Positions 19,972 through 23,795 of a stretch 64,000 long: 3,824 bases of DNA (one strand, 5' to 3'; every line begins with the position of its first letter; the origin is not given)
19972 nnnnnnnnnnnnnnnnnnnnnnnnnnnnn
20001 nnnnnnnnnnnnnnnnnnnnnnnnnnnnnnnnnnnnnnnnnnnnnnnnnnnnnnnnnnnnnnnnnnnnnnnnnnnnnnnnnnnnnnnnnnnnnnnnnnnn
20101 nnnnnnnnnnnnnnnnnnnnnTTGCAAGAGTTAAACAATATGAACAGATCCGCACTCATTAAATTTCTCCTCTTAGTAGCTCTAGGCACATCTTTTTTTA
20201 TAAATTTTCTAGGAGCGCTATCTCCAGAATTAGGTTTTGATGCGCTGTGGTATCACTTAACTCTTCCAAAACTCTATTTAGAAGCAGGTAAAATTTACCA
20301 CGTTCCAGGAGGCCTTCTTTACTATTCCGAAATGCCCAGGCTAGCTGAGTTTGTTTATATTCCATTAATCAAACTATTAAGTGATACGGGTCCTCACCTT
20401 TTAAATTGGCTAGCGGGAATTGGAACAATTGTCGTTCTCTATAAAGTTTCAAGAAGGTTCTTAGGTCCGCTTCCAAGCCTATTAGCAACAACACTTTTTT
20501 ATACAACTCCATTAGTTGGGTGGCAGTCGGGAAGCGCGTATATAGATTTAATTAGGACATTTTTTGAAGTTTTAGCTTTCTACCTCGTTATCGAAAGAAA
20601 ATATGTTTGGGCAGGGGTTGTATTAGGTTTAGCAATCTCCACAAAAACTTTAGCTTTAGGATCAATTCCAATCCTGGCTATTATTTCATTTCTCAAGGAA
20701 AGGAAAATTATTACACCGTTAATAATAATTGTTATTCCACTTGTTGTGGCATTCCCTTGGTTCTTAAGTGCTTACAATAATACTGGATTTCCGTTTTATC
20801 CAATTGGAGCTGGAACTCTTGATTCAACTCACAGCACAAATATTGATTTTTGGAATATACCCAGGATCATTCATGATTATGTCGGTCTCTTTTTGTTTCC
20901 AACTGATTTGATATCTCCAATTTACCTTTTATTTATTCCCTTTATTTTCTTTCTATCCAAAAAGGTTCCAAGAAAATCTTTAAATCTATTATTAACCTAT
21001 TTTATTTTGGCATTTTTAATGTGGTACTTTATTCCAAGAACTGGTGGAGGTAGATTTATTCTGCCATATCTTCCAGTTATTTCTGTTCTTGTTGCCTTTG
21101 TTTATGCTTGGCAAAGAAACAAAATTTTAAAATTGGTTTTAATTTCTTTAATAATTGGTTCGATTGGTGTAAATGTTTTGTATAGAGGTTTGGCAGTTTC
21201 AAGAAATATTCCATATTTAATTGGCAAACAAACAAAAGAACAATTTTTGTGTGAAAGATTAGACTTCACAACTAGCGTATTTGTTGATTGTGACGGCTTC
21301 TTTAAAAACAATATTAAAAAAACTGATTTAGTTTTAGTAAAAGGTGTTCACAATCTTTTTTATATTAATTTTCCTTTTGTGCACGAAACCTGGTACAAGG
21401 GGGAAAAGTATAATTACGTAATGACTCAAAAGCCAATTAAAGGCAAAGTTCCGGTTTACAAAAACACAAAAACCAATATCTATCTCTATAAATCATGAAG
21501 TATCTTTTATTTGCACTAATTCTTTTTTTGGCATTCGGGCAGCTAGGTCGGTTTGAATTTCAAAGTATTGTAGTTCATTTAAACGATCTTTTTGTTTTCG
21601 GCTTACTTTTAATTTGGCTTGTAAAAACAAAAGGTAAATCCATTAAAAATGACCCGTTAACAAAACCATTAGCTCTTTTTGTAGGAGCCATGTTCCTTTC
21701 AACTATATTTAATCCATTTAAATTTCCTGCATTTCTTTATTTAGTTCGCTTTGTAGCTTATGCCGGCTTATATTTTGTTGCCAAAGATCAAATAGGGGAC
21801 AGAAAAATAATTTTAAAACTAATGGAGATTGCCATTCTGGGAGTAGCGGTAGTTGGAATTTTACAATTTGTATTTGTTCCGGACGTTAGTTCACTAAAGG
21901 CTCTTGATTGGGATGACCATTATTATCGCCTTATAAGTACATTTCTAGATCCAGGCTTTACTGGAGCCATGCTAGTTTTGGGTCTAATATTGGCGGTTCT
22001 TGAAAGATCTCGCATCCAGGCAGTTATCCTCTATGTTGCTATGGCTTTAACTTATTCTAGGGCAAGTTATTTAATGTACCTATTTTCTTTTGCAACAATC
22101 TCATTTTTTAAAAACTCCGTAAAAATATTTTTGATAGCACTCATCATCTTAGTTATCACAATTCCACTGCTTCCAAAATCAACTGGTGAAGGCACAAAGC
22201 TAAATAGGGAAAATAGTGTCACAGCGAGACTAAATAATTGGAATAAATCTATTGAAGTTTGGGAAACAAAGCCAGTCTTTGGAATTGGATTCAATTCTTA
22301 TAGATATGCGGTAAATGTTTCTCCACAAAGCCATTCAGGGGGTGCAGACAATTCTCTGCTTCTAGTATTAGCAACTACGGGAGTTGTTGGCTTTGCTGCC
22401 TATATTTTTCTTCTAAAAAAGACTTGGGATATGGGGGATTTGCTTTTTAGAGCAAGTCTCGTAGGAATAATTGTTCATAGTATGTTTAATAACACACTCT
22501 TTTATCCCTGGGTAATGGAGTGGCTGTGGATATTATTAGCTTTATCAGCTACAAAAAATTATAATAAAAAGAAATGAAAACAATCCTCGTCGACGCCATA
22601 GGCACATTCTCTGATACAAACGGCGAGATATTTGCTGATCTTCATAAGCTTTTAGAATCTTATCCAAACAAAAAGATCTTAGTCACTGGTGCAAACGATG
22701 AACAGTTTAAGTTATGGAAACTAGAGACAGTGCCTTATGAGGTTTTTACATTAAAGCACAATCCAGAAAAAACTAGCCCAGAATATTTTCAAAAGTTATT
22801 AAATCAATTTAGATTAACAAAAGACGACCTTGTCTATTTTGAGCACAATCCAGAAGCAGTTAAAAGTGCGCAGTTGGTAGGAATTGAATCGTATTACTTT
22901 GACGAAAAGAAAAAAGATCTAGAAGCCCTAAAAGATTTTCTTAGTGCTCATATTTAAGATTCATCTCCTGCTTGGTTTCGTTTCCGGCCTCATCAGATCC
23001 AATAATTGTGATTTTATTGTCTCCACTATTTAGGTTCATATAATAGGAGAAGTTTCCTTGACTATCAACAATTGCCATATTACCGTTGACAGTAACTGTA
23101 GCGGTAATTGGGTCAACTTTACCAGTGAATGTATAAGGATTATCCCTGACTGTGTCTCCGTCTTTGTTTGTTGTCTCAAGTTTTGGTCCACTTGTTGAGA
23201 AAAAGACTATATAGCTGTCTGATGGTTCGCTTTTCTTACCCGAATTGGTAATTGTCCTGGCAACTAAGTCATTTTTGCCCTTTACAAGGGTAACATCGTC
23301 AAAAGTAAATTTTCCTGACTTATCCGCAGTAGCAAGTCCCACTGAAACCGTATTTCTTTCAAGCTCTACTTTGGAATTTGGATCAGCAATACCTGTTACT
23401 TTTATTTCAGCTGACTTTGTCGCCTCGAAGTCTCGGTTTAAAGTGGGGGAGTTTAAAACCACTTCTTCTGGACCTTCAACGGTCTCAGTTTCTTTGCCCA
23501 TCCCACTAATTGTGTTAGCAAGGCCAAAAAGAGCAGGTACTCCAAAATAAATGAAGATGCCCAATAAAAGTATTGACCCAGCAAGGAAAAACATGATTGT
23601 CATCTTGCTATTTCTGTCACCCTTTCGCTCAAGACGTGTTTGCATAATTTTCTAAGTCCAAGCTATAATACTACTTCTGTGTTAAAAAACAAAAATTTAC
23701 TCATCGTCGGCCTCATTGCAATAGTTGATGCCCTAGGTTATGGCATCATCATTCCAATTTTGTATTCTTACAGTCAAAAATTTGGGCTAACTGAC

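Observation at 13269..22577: Nine-gene glycosylation locus with three GT-C-type polytopic glycosyltransferase-like proteins and a Wzy_C ligase-like protein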

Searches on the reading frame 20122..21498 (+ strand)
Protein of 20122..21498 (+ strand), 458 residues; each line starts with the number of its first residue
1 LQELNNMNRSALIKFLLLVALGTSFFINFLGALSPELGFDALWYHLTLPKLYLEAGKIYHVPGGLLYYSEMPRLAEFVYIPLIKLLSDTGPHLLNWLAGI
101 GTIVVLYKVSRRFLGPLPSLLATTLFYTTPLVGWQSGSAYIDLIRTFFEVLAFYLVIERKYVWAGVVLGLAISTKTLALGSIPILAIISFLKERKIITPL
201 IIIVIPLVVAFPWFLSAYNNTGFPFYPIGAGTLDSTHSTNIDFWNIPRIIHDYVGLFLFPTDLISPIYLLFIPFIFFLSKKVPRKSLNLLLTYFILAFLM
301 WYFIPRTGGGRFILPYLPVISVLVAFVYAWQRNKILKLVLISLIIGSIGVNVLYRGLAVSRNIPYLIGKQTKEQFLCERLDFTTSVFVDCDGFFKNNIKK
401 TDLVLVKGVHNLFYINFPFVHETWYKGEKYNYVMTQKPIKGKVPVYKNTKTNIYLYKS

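Call 4: search_protein_families(library=pfam, proteins=[window:20122-21498:+], max_evalue=0.01)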
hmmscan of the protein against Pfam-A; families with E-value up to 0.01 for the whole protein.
window:20122-21498:+ (458 aa): 2 families
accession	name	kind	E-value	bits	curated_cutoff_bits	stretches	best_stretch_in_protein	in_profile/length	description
PF13231.12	PMT_2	-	0.00014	22.6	26.1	1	89-210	22-154/160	Dolichyl-phosphate-mannose-protein mannosyltransferase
PF09594.16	GT87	-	0.0012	19.1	25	1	87-284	19-215/237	Glycosyltransferase family 87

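Call 5: search_protein_families(library=ncbifam, proteins=[window:20122-21498:+], max_evalue=0.01)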
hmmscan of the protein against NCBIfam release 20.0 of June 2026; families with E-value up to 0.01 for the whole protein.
window:20122-21498:+ (458 aa): 1 family
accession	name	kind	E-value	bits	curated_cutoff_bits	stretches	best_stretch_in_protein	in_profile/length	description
NF047510.1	LIC_10190_fam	subfamily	0.00012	21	100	1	97-235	176-320/424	LIC_10190 family membrane protein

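Call 11: search_solved_structures(query=window:20122-21498:+, max_evalue=10)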
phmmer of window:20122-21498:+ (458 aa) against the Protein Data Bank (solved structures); distinct sequences matched with E-value up to 10: 0.

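Call 13: search_protein_families(library=pfam, proteins=[window:20122-21498:+], max_evalue=10)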
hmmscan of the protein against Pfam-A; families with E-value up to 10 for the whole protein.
window:20122-21498:+ (458 aa): 2 families
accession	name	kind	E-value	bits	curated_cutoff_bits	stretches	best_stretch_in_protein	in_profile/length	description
PF13231.12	PMT_2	-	0.00014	22.6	26.1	1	89-210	22-154/160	Dolichyl-phosphate-mannose-protein mannosyltransferase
PF09594.16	GT87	-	0.0012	19.1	25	1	87-284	19-215/237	Glycosyltransferase family 87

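Call 17: find_homologous_proteins(query=window:20122-21498:+)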
Query window:20122-21498:+ (458 aa): 965 proteins with E <= 0.001 among 8000 candidates; the best 120 are listed.
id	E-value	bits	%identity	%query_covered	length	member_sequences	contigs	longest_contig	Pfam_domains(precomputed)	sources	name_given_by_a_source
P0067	1.5e-296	1002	100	99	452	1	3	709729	-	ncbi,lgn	-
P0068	2.0e-223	761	73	98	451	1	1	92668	-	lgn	-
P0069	2.3e-204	698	66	99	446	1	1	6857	-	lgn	-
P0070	1.9e-200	685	65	99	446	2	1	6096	-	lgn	-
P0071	1.1e-195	669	65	98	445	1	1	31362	-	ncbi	-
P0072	1.5e-191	656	64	98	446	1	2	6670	-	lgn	-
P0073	2.7e-153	530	58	93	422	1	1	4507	PF26626.1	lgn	-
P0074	4.5e-152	526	55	96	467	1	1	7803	-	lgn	-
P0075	6.2e-148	512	53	94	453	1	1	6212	-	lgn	-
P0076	1.8e-146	507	54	91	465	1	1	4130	-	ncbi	-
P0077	3.3e-145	503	54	92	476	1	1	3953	-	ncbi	-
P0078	6.4e-145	502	53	98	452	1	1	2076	-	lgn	-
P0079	4.7e-143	496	49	98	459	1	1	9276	PF13231.13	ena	-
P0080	2.1e-142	494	56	89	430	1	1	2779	-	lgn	-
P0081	2.8e-140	487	51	94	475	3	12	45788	PF26626.1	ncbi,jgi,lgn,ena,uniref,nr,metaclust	ncbi:MAG: hypothetical protein UY21_C0011G0027 [Microgenomates group bacterium GW2011_GWA1_48_10]|un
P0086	1.6e-137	478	51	94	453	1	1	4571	PF26626.1,PF13231.13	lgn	-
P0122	8.7e-118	413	45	93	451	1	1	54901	PF13231.13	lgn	-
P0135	1.5e-107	379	45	93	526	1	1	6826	PF26626.1,PF13231.13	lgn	-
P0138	4.1e-106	374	43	94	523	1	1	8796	PF13231.13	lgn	-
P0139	1.5e-105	372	43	95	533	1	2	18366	PF13231.13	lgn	-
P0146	1.5e-102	362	45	95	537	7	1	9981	PF13231.13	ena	-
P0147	3.8e-102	361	45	90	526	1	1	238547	PF13231.13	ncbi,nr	ncbi:MAG: glycosyltransferase family 39 protein [Candidatus Levybacteria bacterium]|nr:glycosyltrans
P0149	7.9e-102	360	41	94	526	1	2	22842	PF26626.1,PF13231.13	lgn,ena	-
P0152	6.8e-101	357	44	94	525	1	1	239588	PF13231.13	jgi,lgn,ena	-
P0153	7.1e-101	357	44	94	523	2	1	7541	PF26626.1,PF13231.13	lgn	-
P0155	1.8e-100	356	45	96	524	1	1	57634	PF13231.13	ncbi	-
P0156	4.3e-100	354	44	94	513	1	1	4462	PF13231.13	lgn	-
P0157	6.1e-100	354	43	94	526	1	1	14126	PF26626.1,PF13231.13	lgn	-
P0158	7.1e-100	354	41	98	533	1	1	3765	PF26626.1,PF13231.13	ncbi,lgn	ncbi:hypothetical protein BH11PAT1_BH11PAT1_7330 [soil metagenome]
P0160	2.9e-99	352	45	92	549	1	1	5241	PF13231.13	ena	-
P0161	2.9e-99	351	41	99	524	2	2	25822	PF13231.13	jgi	jgi:hypothetical protein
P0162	3.6e-99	351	43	94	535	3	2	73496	PF02366.25,PF13231.13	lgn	-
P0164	8.5e-99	350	43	94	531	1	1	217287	PF26626.1,PF13231.13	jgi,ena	-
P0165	1.1e-98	350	43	94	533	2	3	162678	PF26626.1,PF13231.13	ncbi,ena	ncbi:MAG: glycosyltransferase family 39 protein [Patescibacteria group bacterium]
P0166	1.7e-98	349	39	99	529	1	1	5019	PF26626.1,PF13231.13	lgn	-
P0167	3.5e-98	348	42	94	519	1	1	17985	PF26626.1,PF13231.13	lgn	-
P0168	5.0e-98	347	44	90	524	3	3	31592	PF13231.13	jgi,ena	-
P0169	5.2e-98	347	42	100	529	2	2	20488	PF26626.1,PF13231.13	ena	-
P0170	5.8e-98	347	44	94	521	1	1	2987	PF02366.25,PF13231.13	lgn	-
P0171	1.1e-97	346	43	94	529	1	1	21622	PF13231.13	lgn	-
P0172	1.2e-97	346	41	97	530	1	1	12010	PF26626.1,PF13231.13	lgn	-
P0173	1.2e-97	346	42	94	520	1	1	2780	PF26626.1,PF13231.13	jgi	-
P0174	1.3e-97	346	42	94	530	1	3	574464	PF13231.13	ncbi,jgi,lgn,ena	-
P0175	2.6e-97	345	42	89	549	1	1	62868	PF02366.25,PF13231.13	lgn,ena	-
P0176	2.9e-97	345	44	94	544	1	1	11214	PF13231.13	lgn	-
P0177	3.7e-97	345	43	94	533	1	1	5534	PF13231.13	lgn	-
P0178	6.5e-97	344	39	98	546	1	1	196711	PF13231.13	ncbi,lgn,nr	ncbi:MAG: glycosyltransferase family 39 protein [Candidatus Levybacteria bacterium]|nr:glycosyltrans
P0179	7.8e-97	343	40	99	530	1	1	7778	PF13231.13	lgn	-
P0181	1.2e-96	343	42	99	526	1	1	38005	PF13231.13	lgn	-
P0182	1.6e-96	342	42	97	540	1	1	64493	PF02366.25,PF13231.13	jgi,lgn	jgi:hypothetical protein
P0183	2.2e-96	342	43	94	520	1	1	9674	PF13231.13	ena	-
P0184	2.2e-96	342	42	94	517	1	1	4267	PF02366.25,PF26626.1,PF13231.13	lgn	-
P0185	2.3e-96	342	42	94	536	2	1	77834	PF11028.15,PF26626.1,PF13231.13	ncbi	-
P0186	3.1e-96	342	44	94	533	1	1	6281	PF13231.13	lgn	-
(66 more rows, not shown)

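Call 48: search_solved_structures(query=A3, max_evalue=1)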
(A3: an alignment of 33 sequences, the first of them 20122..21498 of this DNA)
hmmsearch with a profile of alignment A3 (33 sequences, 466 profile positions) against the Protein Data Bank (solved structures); distinct sequences matched with E-value up to 1: 1.
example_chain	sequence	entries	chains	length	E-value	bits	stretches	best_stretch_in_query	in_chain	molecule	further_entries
5ezm_A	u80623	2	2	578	0.22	13.8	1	88-349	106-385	4-amino-4-deoxy-L-arabinose transferase or related glycosyltransferases of PMT family | 4-amino-4-deoxy-L-arabinose (L-Ara4N) transferase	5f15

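Call 68: predict_structure(alignment_id=A3)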
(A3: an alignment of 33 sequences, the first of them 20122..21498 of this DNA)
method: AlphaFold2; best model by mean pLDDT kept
length: 458 residues; sequences in the alignment: 33
mean_pLDDT: 86.7   pTM: 0.89
mean pLDDT of the five models: 86.7, 85.9, 85.1, 85.1, 83.7
residues with pLDDT >= 90: 261; 70-90: 138; 50-70: 50; < 50: 9
segments of 3 or more residues with pLDDT < 50: 132-135
pLDDT, mean of each block of 10 residues (from residue 1): 66 94 93 78 73 87 66 85 92 91 97 97 88 49 89 98 98 90 97 96 97 89 78 62 75 75 74 89 93 93 69 87 96 93 91 88 94 91 87 94 92 88 90 94 94 93
secondary structure, 60 per line:
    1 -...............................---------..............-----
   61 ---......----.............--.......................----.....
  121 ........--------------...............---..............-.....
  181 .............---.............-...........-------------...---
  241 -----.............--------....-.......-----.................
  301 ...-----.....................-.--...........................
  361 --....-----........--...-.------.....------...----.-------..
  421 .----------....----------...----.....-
elements in order: H2-32 H42-55 H64-69 H74-86 H89-111 H116-128 H143-157 H161-174 H176-193 H197-209 H211-221 H246-258 H267-270 H272-277 H284-303 H309-329 H334-360 H363-366 H372-379 H393-397 E404-406 E419-421 E432-435 E446-448 E453-457

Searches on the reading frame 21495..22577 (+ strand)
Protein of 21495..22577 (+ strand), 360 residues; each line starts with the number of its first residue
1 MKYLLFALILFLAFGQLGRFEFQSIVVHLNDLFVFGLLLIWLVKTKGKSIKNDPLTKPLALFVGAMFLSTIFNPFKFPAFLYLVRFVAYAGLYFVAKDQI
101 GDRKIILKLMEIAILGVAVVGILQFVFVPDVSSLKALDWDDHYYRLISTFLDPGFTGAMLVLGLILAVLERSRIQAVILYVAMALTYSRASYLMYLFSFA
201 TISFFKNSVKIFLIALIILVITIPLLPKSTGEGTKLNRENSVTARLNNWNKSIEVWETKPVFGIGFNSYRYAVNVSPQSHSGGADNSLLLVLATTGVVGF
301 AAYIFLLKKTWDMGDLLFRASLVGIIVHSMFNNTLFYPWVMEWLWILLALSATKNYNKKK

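Call 4: search_protein_families(library=pfam, proteins=[window:21495-22577:+], max_evalue=0.01)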
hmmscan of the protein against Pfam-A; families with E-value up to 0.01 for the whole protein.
window:21495-22577:+ (360 aa): 1 family
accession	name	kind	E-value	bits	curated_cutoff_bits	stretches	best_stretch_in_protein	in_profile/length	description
PF04932.20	Wzy_C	-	1.8e-16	60.7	31.7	1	176-304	3-149/149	O-Antigen ligase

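Call 5: search_protein_families(library=ncbifam, proteins=[window:21495-22577:+], max_evalue=0.01)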
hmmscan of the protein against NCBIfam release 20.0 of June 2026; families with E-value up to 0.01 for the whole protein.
window:21495-22577:+ (360 aa): 2 families
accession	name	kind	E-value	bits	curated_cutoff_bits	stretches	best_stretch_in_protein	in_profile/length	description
TIGR03097.1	PEP_O_lig_1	hypoth_equivalog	1.3e-07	30.8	188.1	1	178-311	203-345/408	putative O-glycosylation ligase, exosortase A system-associated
TIGR00947.1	2A73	equivalog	1.1e-05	24.7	366.4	1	34-227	48-244/425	IctB family putative bicarbonate transporter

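Call 13: search_protein_families(library=pfam, proteins=[window:21495-22577:+], max_evalue=10)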
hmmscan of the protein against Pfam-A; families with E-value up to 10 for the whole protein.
window:21495-22577:+ (360 aa): 2 families
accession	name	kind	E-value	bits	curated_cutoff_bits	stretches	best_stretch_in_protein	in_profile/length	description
PF04932.20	Wzy_C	-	1.8e-16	60.7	31.7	1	176-304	3-149/149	O-Antigen ligase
PF09843.14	DUF2070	-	2.7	6.6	30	2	113-307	40-173/561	Predicted membrane protein (DUF2070)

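Call 36: search_solved_structures(query=window:21495-22577:+, max_evalue=1)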
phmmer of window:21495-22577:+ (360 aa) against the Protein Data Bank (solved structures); distinct sequences matched with E-value up to 1: 0.

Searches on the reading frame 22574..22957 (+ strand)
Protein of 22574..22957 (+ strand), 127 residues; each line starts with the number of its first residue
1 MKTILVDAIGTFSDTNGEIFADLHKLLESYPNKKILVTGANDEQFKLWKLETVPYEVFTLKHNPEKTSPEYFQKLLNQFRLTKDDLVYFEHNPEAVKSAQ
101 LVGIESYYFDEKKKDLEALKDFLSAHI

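Call 27: search_protein_families(library=pfam, proteins=[window:22574-22957:+], max_evalue=0.001)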
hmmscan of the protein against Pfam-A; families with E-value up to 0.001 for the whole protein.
window:22574-22957:+ (127 aa): 0 families

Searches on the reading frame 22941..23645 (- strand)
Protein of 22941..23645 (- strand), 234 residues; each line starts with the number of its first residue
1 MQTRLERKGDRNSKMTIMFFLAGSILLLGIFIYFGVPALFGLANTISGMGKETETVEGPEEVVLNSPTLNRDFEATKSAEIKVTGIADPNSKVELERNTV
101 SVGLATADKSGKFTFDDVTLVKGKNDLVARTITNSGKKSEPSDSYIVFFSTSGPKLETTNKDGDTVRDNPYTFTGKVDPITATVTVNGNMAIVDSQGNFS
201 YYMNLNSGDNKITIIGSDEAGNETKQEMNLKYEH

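Call 27: search_protein_families(library=pfam, proteins=[window:22941-23645:-], max_evalue=0.001)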
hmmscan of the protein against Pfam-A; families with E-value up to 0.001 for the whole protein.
window:22941-23645:- (234 aa): 5 families
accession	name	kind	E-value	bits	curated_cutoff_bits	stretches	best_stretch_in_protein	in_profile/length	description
PF09136.16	Glucodextran_B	-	7.9e-18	64.6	27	1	158-228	5-77/83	Glucodextranase, domain B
PF17936.7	Big_6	-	2.9e-08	34.3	27.6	1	78-143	12-78/83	Bacterial Ig domain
PF19077.6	Big_13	-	1.4e-07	32.4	27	1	160-228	19-96/102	Bacterial Ig-like domain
PF12733.13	Cadherin-like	-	9.3e-05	23.2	24.2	1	173-226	31-80/89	Cadherin-like beta sandwich domain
PF22768.1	SPP1_Dit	-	0.00032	21.3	25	0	176-218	45-83/97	Siphovirus-type tail component, C-terminal domain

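Call 59: find_homologous_proteins(query=window:22941-23645:-)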
Query window:22941-23645:- (234 aa): 11 proteins with E <= 0.001 among 541 candidates.
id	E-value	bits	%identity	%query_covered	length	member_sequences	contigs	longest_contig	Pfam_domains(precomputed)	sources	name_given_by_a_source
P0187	1.5e-146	504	100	100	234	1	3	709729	PF09136.17,PF19077.7,PF17936.8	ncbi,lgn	-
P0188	7.3e-99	348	70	100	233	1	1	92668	PF09136.17,PF19077.7,PF17936.8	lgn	-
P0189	5.9e-98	345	68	100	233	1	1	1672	PF09136.17,PF19077.7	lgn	-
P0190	2.0e-96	340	67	100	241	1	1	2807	PF09136.17,PF19077.7,PF17936.8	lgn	-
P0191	5.3e-95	335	67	100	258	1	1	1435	PF09136.17,PF19077.7,PF17936.8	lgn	-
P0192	2.1e-94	333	62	100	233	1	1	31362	PF12733.14,PF09136.17,PF19077.7,PF17936.8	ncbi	-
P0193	7.8e-94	331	63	100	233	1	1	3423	PF09136.17,PF19077.7,PF17936.8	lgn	-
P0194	1.9e-90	320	63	100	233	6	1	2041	PF09136.17,PF17936.8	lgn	-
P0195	1.5e-86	307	62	100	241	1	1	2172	PF09136.17,PF19077.7,PF17936.8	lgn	-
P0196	2.9e-77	277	57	96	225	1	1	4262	PF09136.17,PF19077.7,PF17936.8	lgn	-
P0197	4.8e-19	87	34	98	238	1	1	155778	PF09136.17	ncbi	-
